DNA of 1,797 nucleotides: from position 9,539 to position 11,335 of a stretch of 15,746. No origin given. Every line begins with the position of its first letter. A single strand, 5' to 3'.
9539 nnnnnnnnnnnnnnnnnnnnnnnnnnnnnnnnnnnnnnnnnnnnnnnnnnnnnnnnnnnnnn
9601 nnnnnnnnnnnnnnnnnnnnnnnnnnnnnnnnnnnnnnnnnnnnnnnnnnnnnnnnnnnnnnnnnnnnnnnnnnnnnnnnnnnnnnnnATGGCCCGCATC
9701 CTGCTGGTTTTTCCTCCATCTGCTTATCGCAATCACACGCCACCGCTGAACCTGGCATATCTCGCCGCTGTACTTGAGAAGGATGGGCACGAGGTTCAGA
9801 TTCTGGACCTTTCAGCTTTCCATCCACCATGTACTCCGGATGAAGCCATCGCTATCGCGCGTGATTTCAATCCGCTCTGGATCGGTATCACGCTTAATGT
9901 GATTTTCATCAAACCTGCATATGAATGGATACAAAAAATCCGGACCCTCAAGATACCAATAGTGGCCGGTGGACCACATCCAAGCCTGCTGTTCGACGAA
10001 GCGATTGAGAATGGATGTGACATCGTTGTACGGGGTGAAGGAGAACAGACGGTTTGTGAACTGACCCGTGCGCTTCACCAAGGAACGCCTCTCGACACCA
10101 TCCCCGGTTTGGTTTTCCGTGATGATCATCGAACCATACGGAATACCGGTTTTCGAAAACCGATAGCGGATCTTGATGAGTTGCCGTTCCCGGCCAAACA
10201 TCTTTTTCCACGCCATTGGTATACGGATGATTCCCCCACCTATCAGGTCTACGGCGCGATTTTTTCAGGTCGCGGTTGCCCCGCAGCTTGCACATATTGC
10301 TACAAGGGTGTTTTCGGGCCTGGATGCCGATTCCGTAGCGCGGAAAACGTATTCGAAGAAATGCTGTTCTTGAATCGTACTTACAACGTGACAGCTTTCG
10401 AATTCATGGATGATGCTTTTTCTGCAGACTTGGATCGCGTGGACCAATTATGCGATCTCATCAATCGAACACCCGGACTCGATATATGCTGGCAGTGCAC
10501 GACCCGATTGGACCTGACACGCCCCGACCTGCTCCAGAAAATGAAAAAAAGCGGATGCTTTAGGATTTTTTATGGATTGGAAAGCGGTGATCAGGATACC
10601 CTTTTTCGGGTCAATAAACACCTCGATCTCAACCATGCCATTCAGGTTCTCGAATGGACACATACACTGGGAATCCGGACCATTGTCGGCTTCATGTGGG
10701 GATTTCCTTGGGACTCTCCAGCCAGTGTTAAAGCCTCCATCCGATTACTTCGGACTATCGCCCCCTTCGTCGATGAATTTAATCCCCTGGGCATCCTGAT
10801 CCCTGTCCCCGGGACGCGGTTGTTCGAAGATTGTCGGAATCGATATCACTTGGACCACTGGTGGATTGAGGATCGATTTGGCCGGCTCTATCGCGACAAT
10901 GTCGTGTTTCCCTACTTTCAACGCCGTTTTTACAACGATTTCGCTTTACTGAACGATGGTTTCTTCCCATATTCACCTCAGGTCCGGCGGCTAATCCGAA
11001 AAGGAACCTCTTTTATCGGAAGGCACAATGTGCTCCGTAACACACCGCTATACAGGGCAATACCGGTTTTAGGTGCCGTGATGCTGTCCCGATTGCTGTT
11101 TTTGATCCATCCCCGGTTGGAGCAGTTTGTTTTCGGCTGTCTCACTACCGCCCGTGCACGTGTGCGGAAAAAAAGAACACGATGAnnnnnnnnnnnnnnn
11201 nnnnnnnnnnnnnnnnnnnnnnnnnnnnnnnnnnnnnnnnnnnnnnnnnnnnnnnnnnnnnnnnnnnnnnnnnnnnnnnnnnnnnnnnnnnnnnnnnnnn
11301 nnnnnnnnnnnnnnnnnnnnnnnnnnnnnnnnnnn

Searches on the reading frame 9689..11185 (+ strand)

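Call 14: search_protein_families(library=pfam, proteins=[window:9689-11185:+], max_evalue=0.001)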
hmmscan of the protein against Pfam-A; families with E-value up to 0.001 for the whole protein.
window:9689-11185:+ (498 aa): 2 families
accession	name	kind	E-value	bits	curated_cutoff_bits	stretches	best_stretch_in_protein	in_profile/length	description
PF02310.24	B12-binding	-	2.9e-20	72.8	32.1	1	15-125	10-120/121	B12 binding domain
PF04055.27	Radical_SAM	-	2.6e-18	67.2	29.5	1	193-353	3-165/166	Radical SAM superfamily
